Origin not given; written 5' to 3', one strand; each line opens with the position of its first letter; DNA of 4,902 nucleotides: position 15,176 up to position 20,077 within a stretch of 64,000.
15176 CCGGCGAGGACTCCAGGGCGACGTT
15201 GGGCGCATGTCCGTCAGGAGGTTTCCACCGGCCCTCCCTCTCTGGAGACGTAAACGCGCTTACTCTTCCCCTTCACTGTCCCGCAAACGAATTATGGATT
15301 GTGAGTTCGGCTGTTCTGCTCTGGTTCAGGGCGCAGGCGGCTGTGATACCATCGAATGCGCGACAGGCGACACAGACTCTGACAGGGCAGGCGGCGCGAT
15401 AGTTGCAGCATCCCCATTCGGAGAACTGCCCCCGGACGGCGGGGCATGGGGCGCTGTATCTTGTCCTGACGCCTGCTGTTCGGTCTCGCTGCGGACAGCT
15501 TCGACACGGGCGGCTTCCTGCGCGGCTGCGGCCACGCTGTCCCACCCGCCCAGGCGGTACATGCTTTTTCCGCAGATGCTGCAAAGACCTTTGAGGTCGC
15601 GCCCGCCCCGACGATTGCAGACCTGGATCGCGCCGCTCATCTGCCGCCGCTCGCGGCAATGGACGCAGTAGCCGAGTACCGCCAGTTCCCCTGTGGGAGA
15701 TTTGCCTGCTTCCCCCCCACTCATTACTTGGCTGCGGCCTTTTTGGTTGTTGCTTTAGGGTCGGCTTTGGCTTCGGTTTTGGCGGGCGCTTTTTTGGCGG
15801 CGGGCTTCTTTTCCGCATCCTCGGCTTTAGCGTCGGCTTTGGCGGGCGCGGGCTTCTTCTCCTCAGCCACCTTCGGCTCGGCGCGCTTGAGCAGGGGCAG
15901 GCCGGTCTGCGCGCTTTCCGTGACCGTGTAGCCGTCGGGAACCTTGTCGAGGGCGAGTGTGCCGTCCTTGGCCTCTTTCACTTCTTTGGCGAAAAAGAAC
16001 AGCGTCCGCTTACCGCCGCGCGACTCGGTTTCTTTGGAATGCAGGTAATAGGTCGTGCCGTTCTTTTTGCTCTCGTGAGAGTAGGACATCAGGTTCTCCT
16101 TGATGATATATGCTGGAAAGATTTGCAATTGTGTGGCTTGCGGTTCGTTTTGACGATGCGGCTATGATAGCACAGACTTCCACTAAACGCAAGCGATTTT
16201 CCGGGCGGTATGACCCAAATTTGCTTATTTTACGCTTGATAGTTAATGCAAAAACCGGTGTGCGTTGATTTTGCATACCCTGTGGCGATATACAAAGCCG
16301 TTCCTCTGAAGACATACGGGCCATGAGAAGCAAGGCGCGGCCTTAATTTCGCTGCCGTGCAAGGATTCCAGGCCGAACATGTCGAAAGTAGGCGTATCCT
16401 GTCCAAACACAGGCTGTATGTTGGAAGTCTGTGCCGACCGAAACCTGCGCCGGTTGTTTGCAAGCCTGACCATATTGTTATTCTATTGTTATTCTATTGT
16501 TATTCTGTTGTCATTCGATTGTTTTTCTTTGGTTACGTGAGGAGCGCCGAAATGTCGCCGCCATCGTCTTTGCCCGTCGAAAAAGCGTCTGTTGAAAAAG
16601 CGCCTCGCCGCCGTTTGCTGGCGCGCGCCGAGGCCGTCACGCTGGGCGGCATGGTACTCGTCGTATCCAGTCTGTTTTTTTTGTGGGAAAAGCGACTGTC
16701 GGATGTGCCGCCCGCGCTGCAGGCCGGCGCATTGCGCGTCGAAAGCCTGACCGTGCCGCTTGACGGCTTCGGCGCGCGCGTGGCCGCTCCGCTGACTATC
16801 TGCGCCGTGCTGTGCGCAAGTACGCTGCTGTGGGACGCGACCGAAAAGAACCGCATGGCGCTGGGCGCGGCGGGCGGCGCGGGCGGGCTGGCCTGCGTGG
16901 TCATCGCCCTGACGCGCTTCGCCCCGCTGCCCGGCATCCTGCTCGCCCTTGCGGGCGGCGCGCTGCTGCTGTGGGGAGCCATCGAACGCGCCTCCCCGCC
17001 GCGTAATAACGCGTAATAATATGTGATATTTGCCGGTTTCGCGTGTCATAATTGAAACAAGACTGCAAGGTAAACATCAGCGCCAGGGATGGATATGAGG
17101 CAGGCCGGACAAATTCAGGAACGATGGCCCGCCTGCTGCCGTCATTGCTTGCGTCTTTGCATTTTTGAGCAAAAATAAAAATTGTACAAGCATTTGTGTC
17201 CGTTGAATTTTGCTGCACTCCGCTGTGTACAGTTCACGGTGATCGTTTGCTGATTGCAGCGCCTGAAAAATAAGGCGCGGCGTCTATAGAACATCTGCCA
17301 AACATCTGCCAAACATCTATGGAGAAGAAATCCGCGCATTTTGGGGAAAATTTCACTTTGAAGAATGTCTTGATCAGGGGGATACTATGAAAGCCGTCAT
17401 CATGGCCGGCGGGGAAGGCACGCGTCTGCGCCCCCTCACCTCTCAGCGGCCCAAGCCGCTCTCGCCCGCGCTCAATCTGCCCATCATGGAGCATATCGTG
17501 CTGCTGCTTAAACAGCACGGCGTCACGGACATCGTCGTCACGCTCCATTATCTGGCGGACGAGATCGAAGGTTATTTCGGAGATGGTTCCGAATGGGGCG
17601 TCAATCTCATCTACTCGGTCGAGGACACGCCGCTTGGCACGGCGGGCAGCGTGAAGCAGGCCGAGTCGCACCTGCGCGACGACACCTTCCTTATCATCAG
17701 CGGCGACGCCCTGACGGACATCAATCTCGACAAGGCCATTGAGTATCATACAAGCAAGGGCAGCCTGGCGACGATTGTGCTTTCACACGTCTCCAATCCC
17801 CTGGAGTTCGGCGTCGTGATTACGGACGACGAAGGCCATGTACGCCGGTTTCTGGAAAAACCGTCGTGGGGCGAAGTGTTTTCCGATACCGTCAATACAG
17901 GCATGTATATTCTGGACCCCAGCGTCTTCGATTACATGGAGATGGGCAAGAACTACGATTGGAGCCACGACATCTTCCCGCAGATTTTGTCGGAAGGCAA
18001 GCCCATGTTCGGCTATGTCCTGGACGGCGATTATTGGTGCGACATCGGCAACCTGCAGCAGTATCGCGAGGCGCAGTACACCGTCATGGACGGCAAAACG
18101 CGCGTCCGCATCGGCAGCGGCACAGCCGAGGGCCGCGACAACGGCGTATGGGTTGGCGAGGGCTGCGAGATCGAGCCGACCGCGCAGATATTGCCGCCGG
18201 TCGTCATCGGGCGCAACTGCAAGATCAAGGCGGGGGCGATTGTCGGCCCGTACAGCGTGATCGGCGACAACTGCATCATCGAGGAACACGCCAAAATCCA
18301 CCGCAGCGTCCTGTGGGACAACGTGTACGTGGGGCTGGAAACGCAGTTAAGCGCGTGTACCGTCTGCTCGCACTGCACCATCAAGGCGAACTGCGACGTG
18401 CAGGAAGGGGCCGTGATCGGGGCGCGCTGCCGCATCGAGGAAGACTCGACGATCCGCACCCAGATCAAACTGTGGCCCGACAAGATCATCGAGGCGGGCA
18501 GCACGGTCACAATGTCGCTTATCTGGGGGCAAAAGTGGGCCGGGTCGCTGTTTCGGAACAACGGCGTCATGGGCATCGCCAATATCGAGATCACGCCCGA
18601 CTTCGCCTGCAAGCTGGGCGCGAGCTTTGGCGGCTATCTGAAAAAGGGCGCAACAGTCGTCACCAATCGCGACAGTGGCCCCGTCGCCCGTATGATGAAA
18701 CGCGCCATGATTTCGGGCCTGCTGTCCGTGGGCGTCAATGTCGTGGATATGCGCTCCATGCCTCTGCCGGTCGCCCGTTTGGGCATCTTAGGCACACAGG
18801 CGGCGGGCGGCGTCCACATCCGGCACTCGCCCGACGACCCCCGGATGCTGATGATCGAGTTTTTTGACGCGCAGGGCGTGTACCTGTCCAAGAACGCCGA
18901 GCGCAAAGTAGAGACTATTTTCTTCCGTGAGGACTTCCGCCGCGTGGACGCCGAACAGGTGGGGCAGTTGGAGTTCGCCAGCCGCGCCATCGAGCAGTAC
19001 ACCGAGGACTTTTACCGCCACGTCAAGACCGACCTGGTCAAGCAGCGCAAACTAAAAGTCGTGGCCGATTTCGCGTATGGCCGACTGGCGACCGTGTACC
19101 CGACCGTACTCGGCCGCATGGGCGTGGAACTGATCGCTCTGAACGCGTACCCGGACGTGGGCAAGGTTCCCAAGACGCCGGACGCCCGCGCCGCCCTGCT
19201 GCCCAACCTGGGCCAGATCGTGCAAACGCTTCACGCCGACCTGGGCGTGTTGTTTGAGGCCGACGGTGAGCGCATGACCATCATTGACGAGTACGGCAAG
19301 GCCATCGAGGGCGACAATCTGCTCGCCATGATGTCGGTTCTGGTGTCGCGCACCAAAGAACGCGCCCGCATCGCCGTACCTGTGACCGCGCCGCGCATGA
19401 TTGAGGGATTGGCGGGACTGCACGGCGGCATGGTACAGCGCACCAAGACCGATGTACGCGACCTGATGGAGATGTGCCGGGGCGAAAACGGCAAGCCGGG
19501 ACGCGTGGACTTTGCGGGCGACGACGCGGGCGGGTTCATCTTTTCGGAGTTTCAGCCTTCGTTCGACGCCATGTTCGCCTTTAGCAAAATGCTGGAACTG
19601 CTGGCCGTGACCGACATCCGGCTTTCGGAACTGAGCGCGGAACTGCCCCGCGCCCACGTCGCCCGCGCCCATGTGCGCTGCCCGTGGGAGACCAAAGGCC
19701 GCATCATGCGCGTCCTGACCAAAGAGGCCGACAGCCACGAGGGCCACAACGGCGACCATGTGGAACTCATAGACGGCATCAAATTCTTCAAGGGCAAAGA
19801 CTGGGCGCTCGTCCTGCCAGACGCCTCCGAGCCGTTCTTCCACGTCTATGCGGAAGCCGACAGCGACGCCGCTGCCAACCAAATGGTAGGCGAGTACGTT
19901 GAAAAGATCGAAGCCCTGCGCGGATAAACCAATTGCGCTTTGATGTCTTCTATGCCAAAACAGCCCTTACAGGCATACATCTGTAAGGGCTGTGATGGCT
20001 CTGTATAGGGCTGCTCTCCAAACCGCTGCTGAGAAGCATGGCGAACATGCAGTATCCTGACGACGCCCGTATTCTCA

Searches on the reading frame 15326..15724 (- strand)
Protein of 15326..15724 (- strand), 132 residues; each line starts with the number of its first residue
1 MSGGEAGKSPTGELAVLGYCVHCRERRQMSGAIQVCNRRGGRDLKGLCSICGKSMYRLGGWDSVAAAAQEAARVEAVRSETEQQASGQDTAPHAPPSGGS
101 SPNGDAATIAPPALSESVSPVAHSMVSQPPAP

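Call 91: search_protein_families(library=pfam, proteins=[window:15326-15724:-], max_evalue=0.00001)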
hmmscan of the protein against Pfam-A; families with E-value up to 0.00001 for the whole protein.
window:15326-15724:- (132 aa): 1 family
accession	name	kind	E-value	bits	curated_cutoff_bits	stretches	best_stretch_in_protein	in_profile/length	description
PF18930.5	DUF5679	-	6.7e-13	49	27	1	19-58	1-40/40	Domain of unknown function (DUF5679)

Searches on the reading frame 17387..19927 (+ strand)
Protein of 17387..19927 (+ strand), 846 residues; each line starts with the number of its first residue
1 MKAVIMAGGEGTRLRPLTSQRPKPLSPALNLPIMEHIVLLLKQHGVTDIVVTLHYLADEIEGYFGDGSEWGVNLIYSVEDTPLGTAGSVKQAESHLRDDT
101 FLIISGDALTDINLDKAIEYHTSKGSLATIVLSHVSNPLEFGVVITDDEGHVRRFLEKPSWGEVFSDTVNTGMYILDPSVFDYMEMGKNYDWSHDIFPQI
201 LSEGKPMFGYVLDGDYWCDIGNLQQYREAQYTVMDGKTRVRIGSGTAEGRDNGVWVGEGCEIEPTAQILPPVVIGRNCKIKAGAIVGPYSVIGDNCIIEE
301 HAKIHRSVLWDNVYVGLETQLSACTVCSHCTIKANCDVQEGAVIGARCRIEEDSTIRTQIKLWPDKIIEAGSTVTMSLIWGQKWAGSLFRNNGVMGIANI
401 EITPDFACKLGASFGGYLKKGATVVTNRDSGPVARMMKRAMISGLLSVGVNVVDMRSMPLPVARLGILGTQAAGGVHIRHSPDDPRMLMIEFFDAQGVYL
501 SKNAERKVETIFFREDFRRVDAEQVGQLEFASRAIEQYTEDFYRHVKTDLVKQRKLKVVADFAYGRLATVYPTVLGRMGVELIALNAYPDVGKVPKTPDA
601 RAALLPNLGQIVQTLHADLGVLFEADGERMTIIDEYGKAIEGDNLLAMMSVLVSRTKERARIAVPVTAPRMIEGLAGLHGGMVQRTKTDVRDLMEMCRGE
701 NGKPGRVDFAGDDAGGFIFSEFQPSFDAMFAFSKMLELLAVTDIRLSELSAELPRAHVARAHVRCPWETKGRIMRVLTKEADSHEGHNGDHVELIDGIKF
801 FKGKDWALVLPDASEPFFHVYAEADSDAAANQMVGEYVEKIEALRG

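Call 91: search_protein_families(library=pfam, proteins=[window:17387-19927:+], max_evalue=0.00001)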
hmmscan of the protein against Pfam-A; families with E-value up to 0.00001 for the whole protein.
window:17387-19927:+ (846 aa): 8 families
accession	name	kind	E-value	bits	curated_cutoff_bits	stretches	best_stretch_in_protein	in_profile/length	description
PF00483.29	NTP_transferase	-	7.2e-57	193.2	21.2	1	2-233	1-242/245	Nucleotidyl transferase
PF02878.22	PGM_PMM_I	-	4.2e-22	78.8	22.5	1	388-518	3-137/138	Phosphoglucomutase/phosphomannomutase, alpha/beta/alpha domain I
PF25084.1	LbH_EIF2B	-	8.2e-21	74.4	54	1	254-356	4-105/105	EIF2B subunit epsilon LbH domain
PF00132.30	Hexapep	-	4.3e-18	64.6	27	1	253-287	1-35/36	Bacterial transferase hexapeptide (six repeats)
PF02879.22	PGM_PMM_II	-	2.9e-15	57.1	29.3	1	537-637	2-103/103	Phosphoglucomutase/phosphomannomutase, alpha/beta/alpha domain II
PF24894.1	Hexapep_GlmU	-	2e-08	34.7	23.3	1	290-356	19-83/104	GlmU-like, C-terminal hexapeptide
PF12804.13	NTP_transf_3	-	2.8e-08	34.5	27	1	3-108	1-96/160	MobA-like NTP transferase domain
PF02880.22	PGM_PMM_III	-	2.6e-07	31.2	20.7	1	642-754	2-112/115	Phosphoglucomutase/phosphomannomutase, alpha/beta/alpha domain III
